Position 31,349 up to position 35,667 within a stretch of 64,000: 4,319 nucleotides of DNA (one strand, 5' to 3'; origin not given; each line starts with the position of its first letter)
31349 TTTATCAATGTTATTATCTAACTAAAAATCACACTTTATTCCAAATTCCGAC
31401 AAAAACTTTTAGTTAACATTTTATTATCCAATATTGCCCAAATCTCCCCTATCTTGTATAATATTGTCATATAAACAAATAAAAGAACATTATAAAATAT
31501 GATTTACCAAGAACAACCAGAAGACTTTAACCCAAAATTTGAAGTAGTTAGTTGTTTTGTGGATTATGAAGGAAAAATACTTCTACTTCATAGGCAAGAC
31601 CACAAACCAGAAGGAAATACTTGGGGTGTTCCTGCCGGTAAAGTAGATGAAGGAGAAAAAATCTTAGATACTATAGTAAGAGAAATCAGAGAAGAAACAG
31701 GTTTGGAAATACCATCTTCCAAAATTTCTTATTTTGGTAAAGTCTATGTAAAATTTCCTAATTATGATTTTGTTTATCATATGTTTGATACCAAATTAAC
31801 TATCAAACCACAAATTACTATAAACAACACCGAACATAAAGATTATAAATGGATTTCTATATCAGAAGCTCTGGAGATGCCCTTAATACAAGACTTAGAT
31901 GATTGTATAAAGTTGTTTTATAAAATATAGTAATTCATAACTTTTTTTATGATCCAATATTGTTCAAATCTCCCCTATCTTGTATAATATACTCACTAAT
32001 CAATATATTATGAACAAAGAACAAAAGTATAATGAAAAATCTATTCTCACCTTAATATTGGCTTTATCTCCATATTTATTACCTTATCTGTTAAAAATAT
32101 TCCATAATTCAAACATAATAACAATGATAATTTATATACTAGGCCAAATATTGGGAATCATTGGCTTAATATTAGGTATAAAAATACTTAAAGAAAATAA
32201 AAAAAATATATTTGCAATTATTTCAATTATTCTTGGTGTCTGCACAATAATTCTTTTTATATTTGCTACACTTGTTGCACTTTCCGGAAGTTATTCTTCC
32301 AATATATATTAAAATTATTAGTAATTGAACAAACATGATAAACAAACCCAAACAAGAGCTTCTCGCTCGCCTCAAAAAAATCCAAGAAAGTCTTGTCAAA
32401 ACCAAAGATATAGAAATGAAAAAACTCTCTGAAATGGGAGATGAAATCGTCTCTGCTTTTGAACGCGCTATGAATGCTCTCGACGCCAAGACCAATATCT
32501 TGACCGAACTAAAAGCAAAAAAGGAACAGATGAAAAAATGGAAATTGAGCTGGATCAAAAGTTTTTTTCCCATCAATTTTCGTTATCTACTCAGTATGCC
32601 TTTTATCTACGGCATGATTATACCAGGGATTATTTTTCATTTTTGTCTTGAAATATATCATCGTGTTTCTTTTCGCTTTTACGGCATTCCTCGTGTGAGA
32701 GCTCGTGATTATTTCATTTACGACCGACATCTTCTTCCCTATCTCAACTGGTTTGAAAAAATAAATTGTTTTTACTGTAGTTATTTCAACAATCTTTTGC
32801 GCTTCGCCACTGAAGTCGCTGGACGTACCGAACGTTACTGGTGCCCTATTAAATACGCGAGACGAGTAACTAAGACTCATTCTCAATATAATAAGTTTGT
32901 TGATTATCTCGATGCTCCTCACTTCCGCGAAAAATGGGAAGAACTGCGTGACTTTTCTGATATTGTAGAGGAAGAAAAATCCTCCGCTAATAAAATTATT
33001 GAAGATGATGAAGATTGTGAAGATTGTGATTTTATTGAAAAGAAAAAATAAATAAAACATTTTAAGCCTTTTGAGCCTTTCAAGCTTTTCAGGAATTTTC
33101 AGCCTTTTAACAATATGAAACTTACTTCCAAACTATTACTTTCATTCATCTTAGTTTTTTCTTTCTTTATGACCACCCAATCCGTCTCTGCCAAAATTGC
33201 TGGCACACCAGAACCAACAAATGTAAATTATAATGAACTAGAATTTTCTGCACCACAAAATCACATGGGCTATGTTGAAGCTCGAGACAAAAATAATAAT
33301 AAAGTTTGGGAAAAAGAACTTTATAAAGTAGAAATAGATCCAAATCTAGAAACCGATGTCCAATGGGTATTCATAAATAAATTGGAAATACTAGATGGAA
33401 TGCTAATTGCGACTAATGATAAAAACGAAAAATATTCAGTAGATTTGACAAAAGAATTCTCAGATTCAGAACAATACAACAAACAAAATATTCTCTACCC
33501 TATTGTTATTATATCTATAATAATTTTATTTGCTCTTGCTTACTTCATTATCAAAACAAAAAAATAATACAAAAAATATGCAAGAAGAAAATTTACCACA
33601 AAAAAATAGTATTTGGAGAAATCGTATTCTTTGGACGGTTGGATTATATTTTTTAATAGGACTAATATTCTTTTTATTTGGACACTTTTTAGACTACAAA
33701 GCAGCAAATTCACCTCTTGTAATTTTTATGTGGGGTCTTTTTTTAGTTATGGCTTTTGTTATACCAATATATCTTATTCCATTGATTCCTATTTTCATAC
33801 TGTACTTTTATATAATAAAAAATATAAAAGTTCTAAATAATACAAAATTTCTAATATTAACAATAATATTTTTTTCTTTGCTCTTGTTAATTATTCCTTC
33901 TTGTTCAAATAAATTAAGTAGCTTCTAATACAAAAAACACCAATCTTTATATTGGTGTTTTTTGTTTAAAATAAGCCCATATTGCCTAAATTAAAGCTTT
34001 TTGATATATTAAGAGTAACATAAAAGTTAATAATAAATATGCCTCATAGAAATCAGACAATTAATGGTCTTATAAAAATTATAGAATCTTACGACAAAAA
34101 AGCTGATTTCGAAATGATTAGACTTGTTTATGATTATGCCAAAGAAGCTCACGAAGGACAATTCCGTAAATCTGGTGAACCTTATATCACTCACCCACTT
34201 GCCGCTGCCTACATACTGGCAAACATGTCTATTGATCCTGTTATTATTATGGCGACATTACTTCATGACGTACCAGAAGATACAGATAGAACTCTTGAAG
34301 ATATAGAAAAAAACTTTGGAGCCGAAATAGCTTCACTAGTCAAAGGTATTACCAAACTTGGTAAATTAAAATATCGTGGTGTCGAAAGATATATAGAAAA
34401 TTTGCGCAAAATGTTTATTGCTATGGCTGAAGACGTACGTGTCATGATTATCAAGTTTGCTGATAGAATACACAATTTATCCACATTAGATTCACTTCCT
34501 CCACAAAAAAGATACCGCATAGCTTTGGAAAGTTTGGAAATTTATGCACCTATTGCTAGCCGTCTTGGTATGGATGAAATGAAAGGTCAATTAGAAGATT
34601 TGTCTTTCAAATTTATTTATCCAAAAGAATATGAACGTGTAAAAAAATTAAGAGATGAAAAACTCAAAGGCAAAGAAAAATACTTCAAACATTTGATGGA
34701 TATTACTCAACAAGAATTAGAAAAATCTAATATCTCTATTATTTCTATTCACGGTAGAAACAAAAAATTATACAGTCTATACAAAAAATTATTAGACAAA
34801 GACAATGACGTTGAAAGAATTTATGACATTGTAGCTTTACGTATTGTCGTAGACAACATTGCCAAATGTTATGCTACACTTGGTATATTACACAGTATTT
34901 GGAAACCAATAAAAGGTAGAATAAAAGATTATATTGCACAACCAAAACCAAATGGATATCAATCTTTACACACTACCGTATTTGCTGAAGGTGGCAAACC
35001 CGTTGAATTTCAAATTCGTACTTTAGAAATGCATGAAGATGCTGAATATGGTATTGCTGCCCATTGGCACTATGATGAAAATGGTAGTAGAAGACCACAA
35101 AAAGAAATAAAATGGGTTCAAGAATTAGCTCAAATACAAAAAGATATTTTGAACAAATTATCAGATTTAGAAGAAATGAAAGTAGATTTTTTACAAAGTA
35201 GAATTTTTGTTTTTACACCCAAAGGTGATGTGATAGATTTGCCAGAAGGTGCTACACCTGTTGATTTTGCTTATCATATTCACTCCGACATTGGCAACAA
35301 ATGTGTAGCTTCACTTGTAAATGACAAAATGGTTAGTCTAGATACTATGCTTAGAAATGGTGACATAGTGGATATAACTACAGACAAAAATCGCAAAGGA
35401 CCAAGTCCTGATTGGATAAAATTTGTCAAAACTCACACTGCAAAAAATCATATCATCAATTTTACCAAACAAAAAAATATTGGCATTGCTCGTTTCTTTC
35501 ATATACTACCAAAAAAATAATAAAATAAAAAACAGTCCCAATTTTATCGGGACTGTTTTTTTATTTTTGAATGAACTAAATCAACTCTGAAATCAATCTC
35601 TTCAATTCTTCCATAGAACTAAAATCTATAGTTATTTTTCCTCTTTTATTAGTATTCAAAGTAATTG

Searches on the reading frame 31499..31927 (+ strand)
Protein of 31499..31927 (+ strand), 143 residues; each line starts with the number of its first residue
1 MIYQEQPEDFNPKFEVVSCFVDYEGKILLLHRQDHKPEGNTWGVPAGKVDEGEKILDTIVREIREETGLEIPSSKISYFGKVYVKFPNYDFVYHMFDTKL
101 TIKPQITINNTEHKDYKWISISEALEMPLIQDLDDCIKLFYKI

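Call 78: search_protein_families(library=pfam, proteins=[window:31499-31927:+], max_evalue=0.001)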
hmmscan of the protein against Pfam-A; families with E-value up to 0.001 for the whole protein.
window:31499-31927:+ (143 aa): 2 families
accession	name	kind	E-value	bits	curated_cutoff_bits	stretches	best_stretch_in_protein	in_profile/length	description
PF00293.34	NUDIX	-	7e-20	71.8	21.1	1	17-135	6-129/134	NUDIX domain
PF14815.12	NUDIX_4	-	2.3e-06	27.8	35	1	19-129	4-103/113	NUDIX domain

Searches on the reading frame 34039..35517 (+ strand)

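Call 78: search_protein_families(library=pfam, proteins=[window:34039-35517:+], max_evalue=0.001)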
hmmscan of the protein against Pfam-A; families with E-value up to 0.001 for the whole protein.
window:34039-35517:+ (493 aa): 4 families
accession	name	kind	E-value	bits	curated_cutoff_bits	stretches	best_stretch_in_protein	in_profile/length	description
PF13328.12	HD_4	-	9e-46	155.9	27.2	1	31-178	2-155/156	HD domain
PF04607.23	RelA_SpoT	-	2.6e-40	137.7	27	1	239-349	1-112/113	Region found in RelA / SpoT proteins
PF02824.27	TGS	-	3.5e-23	81.8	22.2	1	389-448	1-60/60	TGS domain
PF01966.28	HD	-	4.7e-11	43.4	22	1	49-146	1-115/116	HD domain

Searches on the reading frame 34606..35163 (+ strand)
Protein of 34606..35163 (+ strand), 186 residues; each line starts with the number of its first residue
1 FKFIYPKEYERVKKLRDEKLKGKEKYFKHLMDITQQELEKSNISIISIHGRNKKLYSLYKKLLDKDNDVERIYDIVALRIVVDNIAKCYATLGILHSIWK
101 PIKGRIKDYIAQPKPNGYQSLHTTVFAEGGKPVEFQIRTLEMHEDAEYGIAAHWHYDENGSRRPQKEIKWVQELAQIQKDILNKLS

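Call 60: find_homologous_proteins(query=window:34606-35163:+, max_evalue=0.001)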
Query window:34606-35163:+ (186 aa): 723 proteins with E <= 0.001 among 804 candidates; the best 120 are listed.
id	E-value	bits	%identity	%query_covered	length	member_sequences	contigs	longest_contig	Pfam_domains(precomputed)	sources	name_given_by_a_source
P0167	1.8e-82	293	65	100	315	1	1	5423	PF04607.24,PF02824.28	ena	-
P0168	5.5e-77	276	62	100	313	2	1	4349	PF04607.24,PF02824.28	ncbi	ncbi:MAG: TGS domain-containing protein, partial [Patescibacteria group bacterium]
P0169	6.6e-77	275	70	91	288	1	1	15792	PF04607.24,PF02824.28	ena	-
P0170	5.0e-75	269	62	99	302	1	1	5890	PF04607.24,PF02824.28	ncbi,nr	ncbi:MAG: bifunctional (p)ppGpp synthetase/guanosine-3',5'-bis(diphosphate) 3'-pyrophosphohydrolase,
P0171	6.2e-73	262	64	94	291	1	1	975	PF04607.24,PF02824.28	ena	-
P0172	8.6e-73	262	68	91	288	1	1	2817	PF04607.24,PF02824.28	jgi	jgi:GTP pyrophosphokinase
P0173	2.4e-71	257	60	100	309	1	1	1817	PF04607.24,PF02824.28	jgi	jgi:GTP pyrophosphokinase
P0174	5.1e-70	253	68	87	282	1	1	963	PF04607.24,PF02824.28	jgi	jgi:GTP pyrophosphokinase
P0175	2.5e-68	247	56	100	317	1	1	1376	PF04607.24,PF02824.28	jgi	jgi:GTP pyrophosphokinase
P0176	7.1e-62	226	54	99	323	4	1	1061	PF04607.24,PF02824.28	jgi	-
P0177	3.2e-61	224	61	84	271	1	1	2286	PF04607.24,PF02824.28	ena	-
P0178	8.4e-61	223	54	97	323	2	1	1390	PF04607.24,PF02824.28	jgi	-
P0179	3.5e-60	221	51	99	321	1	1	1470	PF04607.24,PF02824.28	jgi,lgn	jgi:GTP pyrophosphokinase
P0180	7.7e-60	220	57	96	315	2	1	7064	PF04607.24,PF02824.28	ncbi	-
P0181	3.9e-59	217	55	97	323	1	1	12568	PF04607.24,PF02824.28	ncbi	-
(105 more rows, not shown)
